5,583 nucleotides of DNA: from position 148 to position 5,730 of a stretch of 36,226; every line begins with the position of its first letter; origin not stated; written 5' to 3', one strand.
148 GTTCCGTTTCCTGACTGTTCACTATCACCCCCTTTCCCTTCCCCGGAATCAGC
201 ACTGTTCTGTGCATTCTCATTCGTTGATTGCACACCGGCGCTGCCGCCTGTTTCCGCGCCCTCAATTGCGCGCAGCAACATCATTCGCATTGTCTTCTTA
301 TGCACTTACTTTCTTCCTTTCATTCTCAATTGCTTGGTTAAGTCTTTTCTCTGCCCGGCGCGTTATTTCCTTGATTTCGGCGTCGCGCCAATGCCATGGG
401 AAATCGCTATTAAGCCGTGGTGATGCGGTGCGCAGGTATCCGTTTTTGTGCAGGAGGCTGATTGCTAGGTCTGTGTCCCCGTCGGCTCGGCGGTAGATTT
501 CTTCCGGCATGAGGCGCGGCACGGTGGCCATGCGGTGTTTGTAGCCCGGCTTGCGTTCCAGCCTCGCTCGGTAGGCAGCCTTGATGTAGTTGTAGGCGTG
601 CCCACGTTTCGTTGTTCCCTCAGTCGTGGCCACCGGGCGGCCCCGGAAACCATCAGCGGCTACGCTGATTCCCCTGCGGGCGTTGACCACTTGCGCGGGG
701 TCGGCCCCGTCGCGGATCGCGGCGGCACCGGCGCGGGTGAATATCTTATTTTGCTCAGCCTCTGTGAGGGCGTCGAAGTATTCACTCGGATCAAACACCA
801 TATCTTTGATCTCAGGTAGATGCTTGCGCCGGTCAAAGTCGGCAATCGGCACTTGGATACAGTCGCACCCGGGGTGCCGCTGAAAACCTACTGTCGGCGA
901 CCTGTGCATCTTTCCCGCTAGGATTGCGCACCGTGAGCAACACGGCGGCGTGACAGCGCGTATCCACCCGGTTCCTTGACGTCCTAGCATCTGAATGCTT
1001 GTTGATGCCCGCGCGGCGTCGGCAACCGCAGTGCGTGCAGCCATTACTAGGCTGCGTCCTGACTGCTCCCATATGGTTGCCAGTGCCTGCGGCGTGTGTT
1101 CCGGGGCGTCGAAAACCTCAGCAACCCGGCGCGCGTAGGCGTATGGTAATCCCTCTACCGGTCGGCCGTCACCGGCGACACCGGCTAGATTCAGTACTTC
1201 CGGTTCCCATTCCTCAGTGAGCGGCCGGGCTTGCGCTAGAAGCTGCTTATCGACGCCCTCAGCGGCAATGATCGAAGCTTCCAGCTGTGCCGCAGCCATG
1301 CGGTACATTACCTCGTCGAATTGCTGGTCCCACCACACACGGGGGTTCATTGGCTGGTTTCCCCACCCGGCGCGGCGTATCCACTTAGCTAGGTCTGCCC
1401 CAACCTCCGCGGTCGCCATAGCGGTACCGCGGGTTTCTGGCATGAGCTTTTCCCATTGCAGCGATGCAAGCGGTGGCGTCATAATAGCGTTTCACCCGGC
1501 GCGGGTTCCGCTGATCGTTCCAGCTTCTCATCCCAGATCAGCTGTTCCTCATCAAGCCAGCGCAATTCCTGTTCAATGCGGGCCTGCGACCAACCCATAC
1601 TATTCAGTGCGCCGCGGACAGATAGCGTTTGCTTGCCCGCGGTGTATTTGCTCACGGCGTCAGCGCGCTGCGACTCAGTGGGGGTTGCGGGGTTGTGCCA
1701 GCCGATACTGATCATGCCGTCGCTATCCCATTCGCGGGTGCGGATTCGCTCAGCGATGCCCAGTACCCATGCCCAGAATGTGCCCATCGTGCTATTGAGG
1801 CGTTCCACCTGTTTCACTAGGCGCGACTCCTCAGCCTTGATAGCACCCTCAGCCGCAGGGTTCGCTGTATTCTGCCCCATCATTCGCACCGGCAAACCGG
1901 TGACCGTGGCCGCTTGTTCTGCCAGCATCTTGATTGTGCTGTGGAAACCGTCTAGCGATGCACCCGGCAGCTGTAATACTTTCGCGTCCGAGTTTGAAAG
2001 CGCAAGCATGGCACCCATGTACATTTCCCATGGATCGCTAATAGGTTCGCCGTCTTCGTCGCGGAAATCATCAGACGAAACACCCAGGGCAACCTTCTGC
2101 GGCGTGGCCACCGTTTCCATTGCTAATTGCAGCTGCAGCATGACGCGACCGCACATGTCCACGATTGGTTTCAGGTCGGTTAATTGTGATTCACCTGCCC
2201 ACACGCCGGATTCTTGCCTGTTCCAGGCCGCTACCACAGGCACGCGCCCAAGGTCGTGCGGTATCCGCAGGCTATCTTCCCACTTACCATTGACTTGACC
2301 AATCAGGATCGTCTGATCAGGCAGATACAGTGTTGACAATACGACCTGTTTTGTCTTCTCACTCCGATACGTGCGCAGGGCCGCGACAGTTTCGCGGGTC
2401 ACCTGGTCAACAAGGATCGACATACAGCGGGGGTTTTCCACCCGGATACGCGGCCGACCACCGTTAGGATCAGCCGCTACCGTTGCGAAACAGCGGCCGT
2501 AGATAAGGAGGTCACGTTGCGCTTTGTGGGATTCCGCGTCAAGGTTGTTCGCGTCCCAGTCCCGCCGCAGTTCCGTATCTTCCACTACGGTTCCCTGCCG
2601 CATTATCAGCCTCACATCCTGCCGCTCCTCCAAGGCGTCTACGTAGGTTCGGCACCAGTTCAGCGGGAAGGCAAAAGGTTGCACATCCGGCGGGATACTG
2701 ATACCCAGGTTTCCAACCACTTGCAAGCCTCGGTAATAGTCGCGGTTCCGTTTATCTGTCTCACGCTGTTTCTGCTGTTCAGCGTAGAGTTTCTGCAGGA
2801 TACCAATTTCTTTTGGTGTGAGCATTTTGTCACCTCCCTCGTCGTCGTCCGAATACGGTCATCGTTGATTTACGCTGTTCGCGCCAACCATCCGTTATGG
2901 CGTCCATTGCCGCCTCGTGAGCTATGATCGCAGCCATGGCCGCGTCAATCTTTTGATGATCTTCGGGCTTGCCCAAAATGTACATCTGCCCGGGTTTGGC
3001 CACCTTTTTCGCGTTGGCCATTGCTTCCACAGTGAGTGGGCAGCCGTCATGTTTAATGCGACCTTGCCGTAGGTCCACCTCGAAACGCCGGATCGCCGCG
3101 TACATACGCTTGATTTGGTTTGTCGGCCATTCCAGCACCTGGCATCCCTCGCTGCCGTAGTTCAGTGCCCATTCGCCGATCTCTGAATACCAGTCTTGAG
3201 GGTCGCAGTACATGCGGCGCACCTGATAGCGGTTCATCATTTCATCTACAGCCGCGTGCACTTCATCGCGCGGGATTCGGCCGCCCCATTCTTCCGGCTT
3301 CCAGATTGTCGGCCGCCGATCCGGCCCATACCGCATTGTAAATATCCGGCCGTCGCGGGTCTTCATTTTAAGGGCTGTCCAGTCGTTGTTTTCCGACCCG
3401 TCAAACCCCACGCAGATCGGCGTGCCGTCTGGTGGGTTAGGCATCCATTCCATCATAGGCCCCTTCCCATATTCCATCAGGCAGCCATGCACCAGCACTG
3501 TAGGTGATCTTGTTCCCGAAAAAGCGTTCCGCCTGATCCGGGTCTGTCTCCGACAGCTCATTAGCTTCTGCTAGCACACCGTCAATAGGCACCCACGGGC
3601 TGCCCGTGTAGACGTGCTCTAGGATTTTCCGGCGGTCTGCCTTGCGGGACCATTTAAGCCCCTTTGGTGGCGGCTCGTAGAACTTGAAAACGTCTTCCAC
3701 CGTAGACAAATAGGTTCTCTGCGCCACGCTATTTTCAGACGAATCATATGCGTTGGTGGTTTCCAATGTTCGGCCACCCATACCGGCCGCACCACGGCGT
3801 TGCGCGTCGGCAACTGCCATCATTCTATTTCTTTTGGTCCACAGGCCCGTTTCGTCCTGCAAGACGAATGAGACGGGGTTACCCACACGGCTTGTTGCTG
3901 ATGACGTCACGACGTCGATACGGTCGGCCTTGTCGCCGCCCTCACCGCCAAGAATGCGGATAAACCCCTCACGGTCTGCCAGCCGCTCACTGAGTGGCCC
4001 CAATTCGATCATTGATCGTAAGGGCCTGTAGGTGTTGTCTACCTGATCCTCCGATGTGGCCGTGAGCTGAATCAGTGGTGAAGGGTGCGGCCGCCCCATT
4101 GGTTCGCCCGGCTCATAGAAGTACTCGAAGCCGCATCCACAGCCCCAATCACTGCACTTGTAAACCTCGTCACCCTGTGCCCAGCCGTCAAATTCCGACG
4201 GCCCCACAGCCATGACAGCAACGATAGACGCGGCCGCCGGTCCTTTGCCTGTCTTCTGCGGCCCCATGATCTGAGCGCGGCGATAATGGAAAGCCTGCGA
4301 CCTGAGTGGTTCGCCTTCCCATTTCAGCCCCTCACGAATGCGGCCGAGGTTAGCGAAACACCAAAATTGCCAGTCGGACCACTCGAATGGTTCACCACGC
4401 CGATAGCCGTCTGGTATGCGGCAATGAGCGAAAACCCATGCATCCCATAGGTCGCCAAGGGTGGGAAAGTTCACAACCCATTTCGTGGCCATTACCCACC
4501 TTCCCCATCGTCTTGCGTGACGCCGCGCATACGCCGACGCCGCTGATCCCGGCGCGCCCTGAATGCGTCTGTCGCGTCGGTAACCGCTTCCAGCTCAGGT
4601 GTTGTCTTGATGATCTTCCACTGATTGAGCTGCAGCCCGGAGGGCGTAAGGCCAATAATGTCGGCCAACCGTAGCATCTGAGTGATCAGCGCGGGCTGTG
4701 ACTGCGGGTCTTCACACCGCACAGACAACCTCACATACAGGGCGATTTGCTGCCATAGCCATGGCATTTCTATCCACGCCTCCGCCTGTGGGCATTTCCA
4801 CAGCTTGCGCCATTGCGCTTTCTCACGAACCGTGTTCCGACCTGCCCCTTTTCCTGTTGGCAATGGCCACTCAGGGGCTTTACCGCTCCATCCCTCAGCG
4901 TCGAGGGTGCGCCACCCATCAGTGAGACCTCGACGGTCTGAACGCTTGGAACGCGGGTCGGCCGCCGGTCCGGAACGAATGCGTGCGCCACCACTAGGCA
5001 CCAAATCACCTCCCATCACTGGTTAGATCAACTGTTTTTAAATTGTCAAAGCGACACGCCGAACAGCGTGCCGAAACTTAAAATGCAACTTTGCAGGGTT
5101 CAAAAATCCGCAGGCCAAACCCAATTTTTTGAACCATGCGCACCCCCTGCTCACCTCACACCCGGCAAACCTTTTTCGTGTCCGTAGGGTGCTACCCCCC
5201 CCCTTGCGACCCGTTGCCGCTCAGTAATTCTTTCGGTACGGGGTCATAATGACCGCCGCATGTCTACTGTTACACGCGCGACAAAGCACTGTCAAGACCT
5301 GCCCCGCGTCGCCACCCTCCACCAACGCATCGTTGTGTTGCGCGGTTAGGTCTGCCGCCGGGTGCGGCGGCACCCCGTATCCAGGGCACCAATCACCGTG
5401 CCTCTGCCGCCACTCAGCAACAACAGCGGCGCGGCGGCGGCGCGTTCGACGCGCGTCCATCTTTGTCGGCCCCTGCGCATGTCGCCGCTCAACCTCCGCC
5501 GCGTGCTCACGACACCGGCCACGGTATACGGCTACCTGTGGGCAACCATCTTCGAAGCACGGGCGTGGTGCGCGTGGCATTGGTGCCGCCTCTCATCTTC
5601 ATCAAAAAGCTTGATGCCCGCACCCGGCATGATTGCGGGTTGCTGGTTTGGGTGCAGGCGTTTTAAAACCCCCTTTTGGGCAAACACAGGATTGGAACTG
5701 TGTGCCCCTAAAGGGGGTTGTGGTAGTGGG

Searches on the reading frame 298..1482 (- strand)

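Call 13: search_protein_families(library=pfam, proteins=[window:298-1482:-], max_evalue=0.01)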
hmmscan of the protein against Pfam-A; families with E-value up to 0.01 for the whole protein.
window:298-1482:- (394 aa): 1 family
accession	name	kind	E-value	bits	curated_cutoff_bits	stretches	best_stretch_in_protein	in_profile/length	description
PF25310.1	VG15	-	0.00032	21.4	26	1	130-220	109-197/212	VG15 protein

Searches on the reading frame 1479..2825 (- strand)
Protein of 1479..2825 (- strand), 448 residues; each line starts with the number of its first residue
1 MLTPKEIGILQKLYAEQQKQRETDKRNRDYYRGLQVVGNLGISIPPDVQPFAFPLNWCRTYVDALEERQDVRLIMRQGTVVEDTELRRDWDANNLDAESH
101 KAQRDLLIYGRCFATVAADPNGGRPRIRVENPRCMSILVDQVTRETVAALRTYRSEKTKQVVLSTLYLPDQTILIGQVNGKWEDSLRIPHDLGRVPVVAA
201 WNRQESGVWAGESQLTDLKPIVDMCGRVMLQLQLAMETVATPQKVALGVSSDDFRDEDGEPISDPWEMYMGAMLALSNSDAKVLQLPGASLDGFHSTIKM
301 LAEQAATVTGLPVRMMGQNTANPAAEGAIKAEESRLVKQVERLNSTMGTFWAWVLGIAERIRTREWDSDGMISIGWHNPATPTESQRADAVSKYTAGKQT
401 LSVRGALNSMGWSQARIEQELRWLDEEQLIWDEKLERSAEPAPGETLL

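Call 13: search_protein_families(library=pfam, proteins=[window:1479-2825:-], max_evalue=0.01)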
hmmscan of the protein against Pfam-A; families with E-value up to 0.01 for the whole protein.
window:1479-2825:- (448 aa): 1 family
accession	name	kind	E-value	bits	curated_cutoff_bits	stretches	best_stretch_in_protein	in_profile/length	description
PF05133.19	SPP1_portal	-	8e-26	91.4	25.5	1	11-427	2-409/416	Phage portal protein, SPP1 Gp6-like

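Call 16: search_dna_similar(query=window:1479-2825:-, collection=phages, mode=protein, max_rows=15)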
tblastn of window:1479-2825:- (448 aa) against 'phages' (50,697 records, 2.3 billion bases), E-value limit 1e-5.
Records with a match: 1811; places in all: 1811; records where one place covers at least 80% of the query: 1533.
Best place of each record, by identity: <60% 1811.
By first word of the organism name: Mycobacterium 1198; Propionibacterium 196; Gordonia 149; Rhodococcus 47; Cutibacterium 45; Arthrobacter 44; Streptococcus 43; Brevibacterium 33; Streptomyces 18; Lactococcus 13; and 13 more.
By host as written in the record: Mycobacterium smegmatis mc2 155 827; Mycobacterium smegmatis mc#155 164; Propionibacterium acnes 98; Gordonia terrae 3612 85; Mycobacterium smegmatis mc2155 64; Cutibacterium acnes 49; - 43; Rhodococcus erythropolis RIA 643 37; and 154 more.
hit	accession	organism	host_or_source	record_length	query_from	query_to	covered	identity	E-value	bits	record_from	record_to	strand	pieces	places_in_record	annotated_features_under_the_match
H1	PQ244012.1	Arthrobacter phage Hum25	Arthrobacter globiformis B-2979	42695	2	427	95%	44.3%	1e-107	355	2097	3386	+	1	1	3: portal protein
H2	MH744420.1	Streptomyces phage Kromp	Streptomyces lividans JI 1326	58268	5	420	93%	33.3%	6e-50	188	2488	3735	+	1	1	3: portal protein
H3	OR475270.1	Mycobacterium phage Milcery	Mycobacterium smegmatis mc2155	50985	17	446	96%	32.1%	3e-53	197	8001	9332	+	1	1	10: portal protein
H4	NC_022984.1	Mycobacterium phage Jovo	Mycobacterium smegmatis mc2 155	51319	17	446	96%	32.1%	4e-53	197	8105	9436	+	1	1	10: portal protein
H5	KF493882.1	Mycobacterium phage Jovo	Mycobacterium smegmatis mc2 155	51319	17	446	96%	32.1%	4e-53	197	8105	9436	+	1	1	10: portal protein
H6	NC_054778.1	Mycobacterium phage Archetta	Mycobacterium smegmatis mc2 155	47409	17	446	96%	32.1%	6e-53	197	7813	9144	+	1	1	portal protein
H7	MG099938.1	Mycobacterium phage Archetta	Mycobacterium smegmatis mc2 155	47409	17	446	96%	32.1%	6e-53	197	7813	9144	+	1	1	portal protein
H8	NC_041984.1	Mycobacterium phage Tiger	Mycobacterium smegmatis mc2 155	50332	17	446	96%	32.1%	6e-53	197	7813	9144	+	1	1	10: portal protein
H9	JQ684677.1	Mycobacterium phage Tiger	Mycobacterium smegmatis mc2 155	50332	17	446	96%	32.1%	6e-53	197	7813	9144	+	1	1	10: portal protein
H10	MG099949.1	Mycobacterium phage Phlorence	Mycobacterium smegmatis mc2 155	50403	17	446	96%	32.1%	6e-53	197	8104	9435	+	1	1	portal protein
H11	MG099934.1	Mycobacterium phage AgentM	Mycobacterium smegmatis mc2 155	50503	17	446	96%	32.1%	6e-53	197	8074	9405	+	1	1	portal protein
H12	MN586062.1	Mycobacterium phage Lev2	Mycobacterium smegmatis mc2 155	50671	17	446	96%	32.1%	6e-53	197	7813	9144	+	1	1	10: portal protein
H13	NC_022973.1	Mycobacterium phage Conspiracy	Mycobacterium smegmatis mc2 155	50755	17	446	96%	32.1%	6e-53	197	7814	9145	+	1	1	10: portal protein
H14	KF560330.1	Mycobacterium phage Conspiracy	Mycobacterium smegmatis mc2 155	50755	17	446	96%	32.1%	6e-53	197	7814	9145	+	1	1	10: portal protein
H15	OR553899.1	Mycobacterium phage PickleBack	Mycobacterium smegmatis mc2 155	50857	17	446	96%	32.1%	6e-53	197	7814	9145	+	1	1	10: portal protein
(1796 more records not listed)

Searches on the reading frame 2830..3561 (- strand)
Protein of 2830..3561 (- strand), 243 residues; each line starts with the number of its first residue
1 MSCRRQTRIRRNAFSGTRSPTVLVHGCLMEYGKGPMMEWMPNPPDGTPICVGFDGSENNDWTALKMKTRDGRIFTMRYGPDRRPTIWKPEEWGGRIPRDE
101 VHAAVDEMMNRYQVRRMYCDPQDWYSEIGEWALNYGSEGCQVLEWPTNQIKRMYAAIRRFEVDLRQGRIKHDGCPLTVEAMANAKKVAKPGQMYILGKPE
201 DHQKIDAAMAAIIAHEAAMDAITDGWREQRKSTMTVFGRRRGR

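Call 13: search_protein_families(library=pfam, proteins=[window:2830-3561:-], max_evalue=0.01)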
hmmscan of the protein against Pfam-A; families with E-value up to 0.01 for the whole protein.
window:2830-3561:- (243 aa): 1 family
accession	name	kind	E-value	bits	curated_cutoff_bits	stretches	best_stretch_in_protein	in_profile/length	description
PF20441.4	TerL_nuclease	-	0.00011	22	24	1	150-217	214-281/286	Terminase large subunit, endonuclease domain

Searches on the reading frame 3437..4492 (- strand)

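Call 13: search_protein_families(library=pfam, proteins=[window:3437-4492:-], max_evalue=0.01)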
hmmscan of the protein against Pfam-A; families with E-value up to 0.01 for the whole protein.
window:3437-4492:- (351 aa): 0 families

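Call 28: search_protein_families(library=phrogs, proteins=[window:3437-4492:-], max_evalue=0.01)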
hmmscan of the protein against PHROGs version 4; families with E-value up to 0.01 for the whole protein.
window:3437-4492:- (351 aa): 2 families
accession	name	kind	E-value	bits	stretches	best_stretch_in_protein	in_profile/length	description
phrog_19179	-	head and packaging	7.8e-164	546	1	3-348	5-346/347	terminase large subunit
phrog_9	-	head and packaging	3.9e-16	60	1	8-268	74-378/812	terminase large subunit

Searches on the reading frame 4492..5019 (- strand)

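Call 13: search_protein_families(library=pfam, proteins=[window:4492-5019:-], max_evalue=0.01)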
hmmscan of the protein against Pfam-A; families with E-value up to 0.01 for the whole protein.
window:4492-5019:- (175 aa): 0 families

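Call 28: search_protein_families(library=phrogs, proteins=[window:4492-5019:-], max_evalue=0.01)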
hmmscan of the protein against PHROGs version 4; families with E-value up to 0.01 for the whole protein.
window:4492-5019:- (175 aa): 1 family
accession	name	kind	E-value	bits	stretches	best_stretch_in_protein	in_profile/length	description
phrog_226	-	tail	1.1e-17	65.4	1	15-169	3-156/157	minor tail protein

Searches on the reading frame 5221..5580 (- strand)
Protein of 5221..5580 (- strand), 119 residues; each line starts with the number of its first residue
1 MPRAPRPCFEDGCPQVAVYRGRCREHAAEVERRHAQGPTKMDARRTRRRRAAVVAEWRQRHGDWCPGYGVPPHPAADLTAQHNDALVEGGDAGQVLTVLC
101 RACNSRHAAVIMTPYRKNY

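Call 28: search_protein_families(library=phrogs, proteins=[window:5221-5580:-], max_evalue=0.01)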
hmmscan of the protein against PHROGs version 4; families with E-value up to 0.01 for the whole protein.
window:5221-5580:- (119 aa): 1 family
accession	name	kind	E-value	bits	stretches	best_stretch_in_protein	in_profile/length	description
phrog_144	-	DNA, RNA and nucleotide metabolism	3.3e-05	24.6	1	1-107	17-132/175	HNH endonuclease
